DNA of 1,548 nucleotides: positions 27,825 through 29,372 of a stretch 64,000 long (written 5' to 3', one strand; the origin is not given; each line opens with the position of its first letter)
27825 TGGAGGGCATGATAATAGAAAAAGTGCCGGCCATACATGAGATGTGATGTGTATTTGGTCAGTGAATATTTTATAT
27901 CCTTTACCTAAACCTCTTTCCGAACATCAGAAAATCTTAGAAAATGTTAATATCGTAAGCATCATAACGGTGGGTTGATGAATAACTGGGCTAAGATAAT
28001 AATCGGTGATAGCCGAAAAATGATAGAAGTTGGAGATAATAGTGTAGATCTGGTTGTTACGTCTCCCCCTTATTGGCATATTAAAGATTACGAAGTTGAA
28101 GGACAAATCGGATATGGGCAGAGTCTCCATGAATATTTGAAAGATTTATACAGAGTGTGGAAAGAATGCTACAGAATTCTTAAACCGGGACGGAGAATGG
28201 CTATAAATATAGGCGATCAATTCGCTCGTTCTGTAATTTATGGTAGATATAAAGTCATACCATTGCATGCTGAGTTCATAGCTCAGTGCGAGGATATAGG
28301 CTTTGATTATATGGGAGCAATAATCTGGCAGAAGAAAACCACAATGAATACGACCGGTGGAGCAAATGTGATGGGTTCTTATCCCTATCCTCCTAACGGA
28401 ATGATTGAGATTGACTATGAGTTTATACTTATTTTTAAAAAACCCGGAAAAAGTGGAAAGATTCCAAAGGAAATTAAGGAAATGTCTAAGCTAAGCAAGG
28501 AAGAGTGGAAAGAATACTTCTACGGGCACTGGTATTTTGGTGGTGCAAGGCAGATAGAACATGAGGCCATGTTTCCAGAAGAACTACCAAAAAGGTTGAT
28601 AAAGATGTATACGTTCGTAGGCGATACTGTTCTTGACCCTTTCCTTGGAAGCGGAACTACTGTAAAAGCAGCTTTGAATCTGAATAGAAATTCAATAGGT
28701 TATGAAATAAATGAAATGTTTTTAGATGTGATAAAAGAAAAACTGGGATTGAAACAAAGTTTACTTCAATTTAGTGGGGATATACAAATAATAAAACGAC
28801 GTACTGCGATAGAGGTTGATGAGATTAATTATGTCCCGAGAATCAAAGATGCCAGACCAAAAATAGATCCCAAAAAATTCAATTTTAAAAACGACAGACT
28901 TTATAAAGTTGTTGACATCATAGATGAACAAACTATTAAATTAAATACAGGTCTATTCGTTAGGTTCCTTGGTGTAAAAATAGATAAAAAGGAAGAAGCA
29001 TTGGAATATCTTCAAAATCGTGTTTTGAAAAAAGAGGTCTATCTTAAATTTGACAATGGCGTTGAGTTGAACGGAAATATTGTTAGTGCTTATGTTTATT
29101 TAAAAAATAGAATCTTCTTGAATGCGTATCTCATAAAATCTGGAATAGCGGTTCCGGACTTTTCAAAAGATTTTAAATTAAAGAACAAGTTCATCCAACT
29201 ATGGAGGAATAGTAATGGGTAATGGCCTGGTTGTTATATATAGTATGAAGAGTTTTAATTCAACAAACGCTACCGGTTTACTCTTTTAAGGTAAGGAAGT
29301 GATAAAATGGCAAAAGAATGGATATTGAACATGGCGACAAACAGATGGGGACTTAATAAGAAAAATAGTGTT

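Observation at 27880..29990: AT-rich restriction-modification island: methyltransferase-SNase fusion plus unclassified PD-(D/E)xK endonuclease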

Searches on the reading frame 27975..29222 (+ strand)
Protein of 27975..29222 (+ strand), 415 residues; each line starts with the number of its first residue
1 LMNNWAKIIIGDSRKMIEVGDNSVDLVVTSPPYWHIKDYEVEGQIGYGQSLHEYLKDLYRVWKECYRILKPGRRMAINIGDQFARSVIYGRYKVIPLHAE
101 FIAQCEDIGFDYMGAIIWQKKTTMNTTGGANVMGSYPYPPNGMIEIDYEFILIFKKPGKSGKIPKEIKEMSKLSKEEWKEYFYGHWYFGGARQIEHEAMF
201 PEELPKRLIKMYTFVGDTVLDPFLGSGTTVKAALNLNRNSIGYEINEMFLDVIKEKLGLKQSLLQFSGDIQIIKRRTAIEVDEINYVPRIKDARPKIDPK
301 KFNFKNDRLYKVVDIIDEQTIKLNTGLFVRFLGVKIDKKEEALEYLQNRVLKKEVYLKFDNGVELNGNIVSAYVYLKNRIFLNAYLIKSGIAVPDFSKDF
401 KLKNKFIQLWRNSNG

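Call 3: search_protein_families(library=pfam, proteins=[window:27975-29222:+], max_evalue=0.1)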
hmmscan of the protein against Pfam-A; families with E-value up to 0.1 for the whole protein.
window:27975-29222:+ (415 aa): 5 families
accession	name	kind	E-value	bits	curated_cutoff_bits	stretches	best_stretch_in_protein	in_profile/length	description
PF01555.25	N6_N4_Mtase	-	1.5e-49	169.4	26.7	1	24-255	1-221/221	DNA methylase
PF08241.18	Methyltransf_11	-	6.6e-06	27.1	21.2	1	51-75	69-93/95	Methyltransferase domain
PF00565.23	SNase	-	0.00057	20.8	21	1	340-396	24-78/107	Staphylococcal nuclease homologue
PF13649.12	Methyltransf_25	-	0.0075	17.4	27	0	51-72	74-96/97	Methyltransferase domain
PF01170.24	UPF0020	-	0.035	14.2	22.3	0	192-234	4-48/197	RMKL-like, methyltransferase domain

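Call 4: search_protein_families(library=ncbifam, proteins=[window:27975-29222:+], max_evalue=0.1)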
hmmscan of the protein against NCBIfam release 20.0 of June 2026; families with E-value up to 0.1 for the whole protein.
window:27975-29222:+ (415 aa): 6 families
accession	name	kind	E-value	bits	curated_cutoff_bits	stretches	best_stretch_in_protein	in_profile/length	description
NF008572.0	PRK11524.1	equivalog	1.3e-16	60.6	292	2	195-257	194-256/294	adenine-specific DNA-methyltransferase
NF050803.1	DnaMtaseCcrMCaul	equivalog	4.3e-12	45.6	830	1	195-263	185-253/350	adenine-specific DNA-methyltransferase CcrM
NF010253.0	PRK13699.1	subfamily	6.6e-11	42.3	244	2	196-258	144-206/226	DNA methyltransferase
NF040721.1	Trm14_Arch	equivalog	2.9e-05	23.4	280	0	6-33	273-299/370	tRNA (guanine(6)-N2)-methyltransferase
NF047694.1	TnucaseNucIStaph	equivalog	0.001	18.6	250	1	340-406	92-159/175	thermonuclease NucI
TIGR01177.1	TIGR01177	hypoth_equivalog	0.046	13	316.55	0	216-246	183-213/330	TIGR01177 family methyltransferase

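Call 5: search_protein_families(library=padloc, proteins=[window:27975-29222:+], max_evalue=0.1)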
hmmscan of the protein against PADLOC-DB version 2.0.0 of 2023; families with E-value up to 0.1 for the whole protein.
window:27975-29222:+ (415 aa): 75 families (the best 25 are shown)
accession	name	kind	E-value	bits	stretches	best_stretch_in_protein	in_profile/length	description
PDLC03259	MTase_II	-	5.1e-129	428.8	1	7-408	5-421/423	Type II methyltransferase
PDLC03350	MTase_II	-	1.1e-72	243.1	1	6-266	57-304/312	Type II methyltransferase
PDLC03353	MTase_II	-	1.1e-68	229.6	1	3-261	7-254/260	Type II methyltransferase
PDLC03283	MTase_II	-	2.3e-50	169.9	1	6-261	5-275/352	Type II methyltransferase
PDLC03260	MTase_II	-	8.3e-37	124.9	2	147-253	201-303/349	Type II methyltransferase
PDLC03387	MTase_II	-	2.8e-34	116.6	2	6-84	12-91/289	Type II methyltransferase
PDLC03371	MTase_II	-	7.8e-29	99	1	4-259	9-254/260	Type II methyltransferase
PDLC03246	MTase_II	-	8.5e-25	85.6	1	18-257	126-366/376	Type II methyltransferase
PDLC03299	MTase_II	-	1.2e-24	85.4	2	194-261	194-261/296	Type II methyltransferase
PDLC03252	MTase_II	-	3e-24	84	2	4-84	89-170/365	Type II methyltransferase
PDLC03236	MTase_II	-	3.6e-23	79.9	1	7-256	651-898/912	Type II methyltransferase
PDLC03316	MTase_II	-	9.8e-21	72.2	2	8-126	40-151/390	Type II methyltransferase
PDLC03363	MTase_II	-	1.3e-20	72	2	168-274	24-135/294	Type II methyltransferase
PDLC03230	MTase_II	-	2.8e-20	70.9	2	6-123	36-143/360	Type II methyltransferase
PDLC03351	MTase_II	-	2.5e-19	67.7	2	200-251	131-182/348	Type II methyltransferase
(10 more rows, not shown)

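Call 8: search_solved_structures(query=window:27975-29222:+, max_evalue=0.01)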
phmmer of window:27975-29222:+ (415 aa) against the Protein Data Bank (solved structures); distinct sequences matched with E-value up to 0.01: 12.
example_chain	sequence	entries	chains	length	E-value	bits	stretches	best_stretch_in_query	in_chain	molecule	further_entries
2zie_A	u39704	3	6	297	1.6e-56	195.2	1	8-258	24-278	Putative modification methylase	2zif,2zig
8s9m_A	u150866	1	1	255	5.7e-15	58.4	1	172-262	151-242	DNA cytosine-N4 methyltransferase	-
8s9n_A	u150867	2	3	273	7.7e-15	57.9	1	172-262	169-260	DNA cytosine-N4 methyltransferase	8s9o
9c3u_A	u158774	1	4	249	2.9e-11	46.2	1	19-257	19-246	Methyltransferase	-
8urk_A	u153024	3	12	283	3.6e-11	45.8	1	19-257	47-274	Methyltransferase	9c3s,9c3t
5hek_A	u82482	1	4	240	2.7e-08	36.4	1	190-259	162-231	Adenine specific DNA methyltransferase (DpnA)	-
5hfj_A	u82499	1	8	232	3.3e-08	36.1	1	190-259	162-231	Adenine specific DNA methyltransferase (DpnA)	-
6pbd_A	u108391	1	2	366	3.4e-07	32.8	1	191-258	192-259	Modification methylase CcrMI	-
1boo_A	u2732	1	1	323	6.1e-07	31.9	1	161-248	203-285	PROTEIN (N-4 CYTOSINE-SPECIFIC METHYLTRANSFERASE PVU II)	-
1g60_A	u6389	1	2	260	4.1e-05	25.9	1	190-251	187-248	Adenine-specific Methyltransferase MboIIA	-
1nw8_A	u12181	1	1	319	5.8e-05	25.4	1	192-259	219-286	MODIFICATION METHYLASE RSRI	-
1eg2_A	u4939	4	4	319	6e-05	25.4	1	192-259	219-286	MODIFICATION METHYLASE RSRI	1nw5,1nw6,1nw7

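Call 10: find_homologous_proteins(query=window:27975-29222:+, max_evalue=1e-20)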
Query window:27975-29222:+ (415 aa): 8000 proteins with E <= 1e-20 among 8000 candidates; the best 120 are listed.
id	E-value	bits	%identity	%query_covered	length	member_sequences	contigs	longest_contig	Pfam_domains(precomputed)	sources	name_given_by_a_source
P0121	1.9e-279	944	100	100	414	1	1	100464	PF08241.19,PF01555.25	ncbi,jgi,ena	-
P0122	2.8e-250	848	88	100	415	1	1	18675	PF08241.19,PF01555.25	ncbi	-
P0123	1.3e-249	846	89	100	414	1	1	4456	PF01555.25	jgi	-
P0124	2.5e-249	845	88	100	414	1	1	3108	PF08241.19,PF01555.25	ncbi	-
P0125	3.5e-249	845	88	100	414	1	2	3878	PF08241.19,PF01555.25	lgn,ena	-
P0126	9.7e-247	837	87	100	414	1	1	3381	PF08241.19,PF01555.25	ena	-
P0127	1.4e-246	836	87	100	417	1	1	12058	PF08241.19,PF01555.25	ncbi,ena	-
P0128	5.8e-245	831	87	99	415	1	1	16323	PF08241.19,PF01555.25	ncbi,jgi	-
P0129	6.8e-245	831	88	98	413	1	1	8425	PF08241.19,PF01555.25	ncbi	-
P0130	3.6e-244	828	88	98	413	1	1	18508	PF08241.19,PF01555.25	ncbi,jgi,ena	-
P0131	5.6e-244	828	87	100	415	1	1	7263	PF01555.25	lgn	-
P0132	2.2e-243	826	86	99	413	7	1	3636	PF08241.19,PF01555.25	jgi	-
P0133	8.7e-243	824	87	98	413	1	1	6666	PF08241.19,PF01555.25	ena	-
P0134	9.2e-242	820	85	100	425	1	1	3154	PF08241.19,PF01555.25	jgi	jgi:DNA modification methylase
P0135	1.6e-241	820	87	98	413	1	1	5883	PF00565.24,PF08241.19,PF01555.25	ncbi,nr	ncbi:MAG TPA: site-specific DNA-methyltransferase [Thermoplasmata archaeon]|nr:site-specific DNA-met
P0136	5.5e-241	818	87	98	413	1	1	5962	PF00565.24,PF08241.19,PF01555.25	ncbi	-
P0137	1.4e-240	816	87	98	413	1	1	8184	PF08241.19,PF01555.25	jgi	-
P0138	3.8e-240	815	87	98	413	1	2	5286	PF08241.19,PF01555.25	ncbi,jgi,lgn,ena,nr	ncbi:MAG TPA: site-specific DNA-methyltransferase [Thermoplasmata archaeon]|nr:site-specific DNA-met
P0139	5.9e-240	814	86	98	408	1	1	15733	PF01555.25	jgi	-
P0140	9.8e-240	814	86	99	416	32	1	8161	PF08241.19,PF01555.25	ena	-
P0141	1.5e-239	813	86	98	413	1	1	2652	PF08241.19,PF01555.25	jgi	-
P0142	1.5e-239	813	87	98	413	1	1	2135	PF00565.24,PF01555.25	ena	-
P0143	2.1e-239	813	86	98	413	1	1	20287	PF08241.19,PF01555.25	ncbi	-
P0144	4.2e-239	812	86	99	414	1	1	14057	PF08241.19,PF01555.25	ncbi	-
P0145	6.1e-239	811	85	98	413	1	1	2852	PF01555.25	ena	-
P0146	7.7e-239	811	86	98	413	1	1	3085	PF08241.19,PF01555.25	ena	-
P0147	8.2e-239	811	85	99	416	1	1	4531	PF01555.25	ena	-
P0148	1.7e-238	810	85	98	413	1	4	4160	PF01555.25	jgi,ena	-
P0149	1.8e-238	809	86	98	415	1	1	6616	PF01555.25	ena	-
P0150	2.3e-238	809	84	100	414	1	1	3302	PF01555.25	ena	-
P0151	2.3e-238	809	86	98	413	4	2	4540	PF08241.19,PF01555.25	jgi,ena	-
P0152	2.9e-238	809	86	98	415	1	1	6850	PF08241.19,PF01555.25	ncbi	-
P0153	4.2e-238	808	85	99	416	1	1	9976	PF01555.25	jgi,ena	-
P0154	9.1e-238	807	85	99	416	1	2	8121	PF01555.25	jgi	-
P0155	1.1e-237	807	85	99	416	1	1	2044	PF01555.25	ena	-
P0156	1.7e-237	806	85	98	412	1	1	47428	PF01555.25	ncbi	-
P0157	1.8e-237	806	86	99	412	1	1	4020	PF00565.24,PF08241.19,PF01555.25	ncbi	-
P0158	2.3e-237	806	85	99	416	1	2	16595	PF01555.25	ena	-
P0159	2.9e-237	806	86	98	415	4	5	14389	PF08241.19,PF01555.25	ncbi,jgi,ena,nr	ncbi:MAG: site-specific DNA-methyltransferase [Deltaproteobacteria bacterium]|nr:MAG: site-specific 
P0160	4.4e-237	805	84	98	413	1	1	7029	PF08241.19,PF01555.25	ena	-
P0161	4.9e-237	805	86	98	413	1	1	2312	PF08241.19,PF01555.25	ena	-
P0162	8.2e-237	804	85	99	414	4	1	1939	PF00565.24,PF08241.19,PF01555.25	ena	-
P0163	8.4e-237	804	84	99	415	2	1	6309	PF08241.19,PF01555.25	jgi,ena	-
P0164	9.3e-237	804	86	99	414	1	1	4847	PF01555.25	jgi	-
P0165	1.3e-236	803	84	99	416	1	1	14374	PF01555.25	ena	-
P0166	2.4e-236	803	85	98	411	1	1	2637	PF08241.19,PF01555.25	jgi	-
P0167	3.7e-236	802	84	99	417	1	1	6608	PF08241.19,PF01555.25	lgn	-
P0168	4.1e-236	802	85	98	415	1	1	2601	PF08241.19,PF01555.25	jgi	-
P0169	4.4e-236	802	85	98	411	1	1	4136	PF08241.19,PF01555.25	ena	-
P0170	5.4e-236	801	85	98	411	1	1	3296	PF08241.19,PF01555.25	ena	-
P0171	5.7e-236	801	85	98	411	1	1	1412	PF08241.19,PF01555.25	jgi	-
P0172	6.8e-236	801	85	98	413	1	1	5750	PF08241.19,PF01555.25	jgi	-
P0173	8.1e-236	801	84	98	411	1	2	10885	PF08241.19,PF01555.25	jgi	-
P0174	8.1e-236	801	84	99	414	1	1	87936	PF08241.19,PF01555.25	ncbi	-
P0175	8.3e-236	801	86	99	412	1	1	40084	PF00565.24,PF08241.19,PF01555.25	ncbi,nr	ncbi:MAG: DNA methyltransferase [Canidatus Methanoxibalbensis ujae]|nr:DNA methyltransferase [Candid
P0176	1.3e-235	800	84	98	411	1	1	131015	PF08241.19,PF01555.25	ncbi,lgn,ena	-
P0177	1.6e-235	800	84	98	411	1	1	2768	PF08241.19,PF01555.25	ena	-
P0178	1.6e-235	800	86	98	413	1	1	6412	PF01555.25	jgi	-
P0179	1.8e-235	800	84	98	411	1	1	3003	PF08241.19,PF01555.25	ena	-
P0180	1.8e-235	800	84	98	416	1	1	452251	PF08241.19,PF01555.25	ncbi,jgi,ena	-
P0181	1.8e-235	800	85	98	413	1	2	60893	PF01555.25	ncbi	-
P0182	1.8e-235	800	84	99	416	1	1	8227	PF01555.25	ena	-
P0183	1.9e-235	800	85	98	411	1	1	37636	PF08241.19,PF01555.25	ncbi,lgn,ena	-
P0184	2.1e-235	799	83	99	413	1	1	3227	PF00565.24,PF08241.19,PF01555.25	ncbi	-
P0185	2.3e-235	799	84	98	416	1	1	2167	PF08241.19,PF01555.25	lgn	-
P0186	4.2e-235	798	85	98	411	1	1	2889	PF08241.19,PF01555.25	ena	-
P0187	4.6e-235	798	84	99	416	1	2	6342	PF01555.25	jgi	-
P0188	5.8e-235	798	85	98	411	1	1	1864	PF08241.19,PF01555.25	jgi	-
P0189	5.9e-235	798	84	99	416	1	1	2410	PF01555.25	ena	-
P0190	6.8e-235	798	84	98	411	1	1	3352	PF08241.19,PF01555.25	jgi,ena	-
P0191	8.3e-235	797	82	100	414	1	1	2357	PF08241.19,PF01555.25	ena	-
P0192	9.4e-235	797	84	98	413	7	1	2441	PF01555.25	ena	-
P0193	1.4e-234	797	84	99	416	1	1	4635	PF01555.25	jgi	-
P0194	1.4e-234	797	84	99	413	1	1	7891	PF08241.19,PF01555.25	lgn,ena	-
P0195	4.5e-234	795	84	99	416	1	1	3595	PF01555.25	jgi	-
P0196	5.4e-234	795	85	98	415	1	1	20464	PF00565.24,PF08241.19,PF01555.25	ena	-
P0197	5.7e-234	795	83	99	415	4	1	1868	PF08241.19,PF01555.25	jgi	-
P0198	5.9e-234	795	84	98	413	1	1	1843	PF08241.19,PF01555.25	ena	-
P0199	6.1e-234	795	84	98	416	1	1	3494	PF08241.19,PF01555.25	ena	-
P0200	6.4e-234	795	84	98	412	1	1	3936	PF08241.19,PF01555.25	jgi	-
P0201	7.5e-234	794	84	99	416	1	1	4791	PF01555.25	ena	-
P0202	9.4e-234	794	84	98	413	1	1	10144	PF08241.19,PF01555.25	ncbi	-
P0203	1.1e-233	794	84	98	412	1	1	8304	PF08241.19,PF01555.25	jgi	-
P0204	1.3e-233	794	84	99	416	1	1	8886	PF01555.25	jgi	-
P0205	1.7e-233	793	84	99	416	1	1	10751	PF01555.25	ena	-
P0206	2.1e-233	793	80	100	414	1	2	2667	PF08241.19,PF01555.25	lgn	-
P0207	2.8e-233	792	83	98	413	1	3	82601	PF08241.19,PF01555.25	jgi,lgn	-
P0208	4.8e-233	792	84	98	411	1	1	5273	PF08241.19,PF01555.25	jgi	jgi:DNA modification methylase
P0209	5.4e-233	791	82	98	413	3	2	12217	PF08241.19,PF01555.25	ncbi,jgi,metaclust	metaclust:\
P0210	5.6e-233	791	85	98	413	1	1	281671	PF08241.19,PF01555.25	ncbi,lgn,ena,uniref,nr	ncbi:DNA methyltransferase [Thermodesulfobacterium hydrogeniphilum]|uniref:DNA methyltransferase n=1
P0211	5.9e-233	791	83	99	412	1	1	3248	PF08241.19,PF01555.25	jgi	-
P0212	6.3e-233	791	83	99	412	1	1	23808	PF08241.19,PF01555.25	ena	-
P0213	6.6e-233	791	83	99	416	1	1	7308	PF01555.25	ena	-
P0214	8.8e-233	791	80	100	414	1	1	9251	PF08241.19,PF01555.25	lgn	-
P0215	1.1e-232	791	83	99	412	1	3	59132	PF08241.19,PF01555.25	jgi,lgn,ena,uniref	uniref:Type II methyltransferase n=2 Tax=Archaeoglobus fulgidus TaxID=2234 RepID=A0A7C3RLP0_ARCFL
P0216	1.2e-232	790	84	99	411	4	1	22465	PF01555.25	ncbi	-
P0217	1.2e-232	790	83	100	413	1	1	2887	PF00565.24,PF01555.25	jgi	-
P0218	1.8e-232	790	84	98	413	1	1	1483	PF00565.24,PF08241.19,PF01555.25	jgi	-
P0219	3.3e-232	789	84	98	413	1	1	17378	PF01555.25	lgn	-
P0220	3.6e-232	789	83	98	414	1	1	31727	PF08241.19,PF01555.25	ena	-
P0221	4.6e-232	788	83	99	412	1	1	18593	PF08241.19,PF01555.25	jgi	-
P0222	8.2e-232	788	85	99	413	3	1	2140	PF01555.25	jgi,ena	-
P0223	1.3e-231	787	83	99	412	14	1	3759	PF08241.19,PF01555.25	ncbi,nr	ncbi:MAG: site-specific DNA-methyltransferase [Armatimonadetes bacterium]|nr:site-specific DNA-methy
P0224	1.9e-231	786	82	100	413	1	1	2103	PF01555.25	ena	-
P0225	3.2e-231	786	82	99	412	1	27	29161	PF01555.25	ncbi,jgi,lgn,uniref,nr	ncbi:DNA methyltransferase [Methermicoccus shengliensis]|uniref:DNA methyltransferase n=1 Tax=Mether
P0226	3.3e-231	786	82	98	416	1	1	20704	PF08241.19,PF01555.25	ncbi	-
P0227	3.5e-231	786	82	98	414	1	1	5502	PF08241.19,PF01555.25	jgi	-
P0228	4.4e-231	785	82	99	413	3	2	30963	PF08241.19,PF01555.25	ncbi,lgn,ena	-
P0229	5.5e-231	785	83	99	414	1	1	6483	PF01555.25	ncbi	-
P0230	5.9e-231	785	82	99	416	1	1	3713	PF08241.19,PF01555.25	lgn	-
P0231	9.7e-231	784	83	98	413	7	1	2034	PF08241.19,PF01555.25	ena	-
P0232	1.5e-230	783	80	100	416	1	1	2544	PF00565.24,PF01555.25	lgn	-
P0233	1.9e-230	783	81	98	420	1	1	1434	PF01555.25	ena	-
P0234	1.9e-230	783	82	98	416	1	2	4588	PF08241.19,PF01555.25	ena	-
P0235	2.4e-230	783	80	100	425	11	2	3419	PF01555.25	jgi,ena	-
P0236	7.5e-230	781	82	98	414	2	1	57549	PF01555.25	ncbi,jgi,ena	-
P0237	1.1e-229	781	83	98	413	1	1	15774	PF01555.25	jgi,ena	-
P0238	1.2e-229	780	82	98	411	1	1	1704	PF00565.24,PF08241.19,PF01555.25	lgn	-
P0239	2.4e-229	779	81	99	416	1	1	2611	PF01555.25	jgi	-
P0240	2.6e-229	779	82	98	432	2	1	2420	PF08241.19,PF01555.25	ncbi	-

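Call 11: find_encoding_contigs(protein=P0121, flank=10000, max_places=3)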
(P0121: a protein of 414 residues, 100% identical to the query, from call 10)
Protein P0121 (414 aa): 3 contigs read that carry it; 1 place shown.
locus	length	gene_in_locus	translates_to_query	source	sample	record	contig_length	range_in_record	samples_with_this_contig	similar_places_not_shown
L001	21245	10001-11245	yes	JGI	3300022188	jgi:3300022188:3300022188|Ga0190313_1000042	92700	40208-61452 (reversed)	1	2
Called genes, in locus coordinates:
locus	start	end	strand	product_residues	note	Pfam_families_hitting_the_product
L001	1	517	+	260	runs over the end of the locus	PF01978:TrmB (faint), PF13412:HTH_24 (faint), PF09339:HTH_IclR (faint), PF12802:MarR_2 (weak)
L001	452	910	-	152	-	PF04892:VanZ-LLP1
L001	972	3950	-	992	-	PF00270:DEAD, PF04851:ResIII, PF00271:Helicase_C, PF19306:WHD_Lhr, PF08494:DEAD_assoc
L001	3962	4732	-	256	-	PF00149:Metallophos (weak)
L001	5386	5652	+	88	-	PF00736:EF1_GNE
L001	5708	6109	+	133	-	PF01751:Toprim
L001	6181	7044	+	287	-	PF06790:UPF0259 (weak)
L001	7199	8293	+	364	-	PF01008:IF-2B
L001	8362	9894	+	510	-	PF01568:Molydop_binding (weak), PF02885:Glycos_trans_3N, PF00591:Glycos_transf_3, PF07831:PYNP_C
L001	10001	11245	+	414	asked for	PF08241:Methyltransf_11 (faint), PF01555:N6_N4_Mtase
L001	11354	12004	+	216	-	PF09568:RE_MjaI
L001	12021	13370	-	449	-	PF01554:MatE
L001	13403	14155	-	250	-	-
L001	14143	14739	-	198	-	PF05231:MASE1 (weak)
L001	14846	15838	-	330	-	PF09721:Exosortase_EpsH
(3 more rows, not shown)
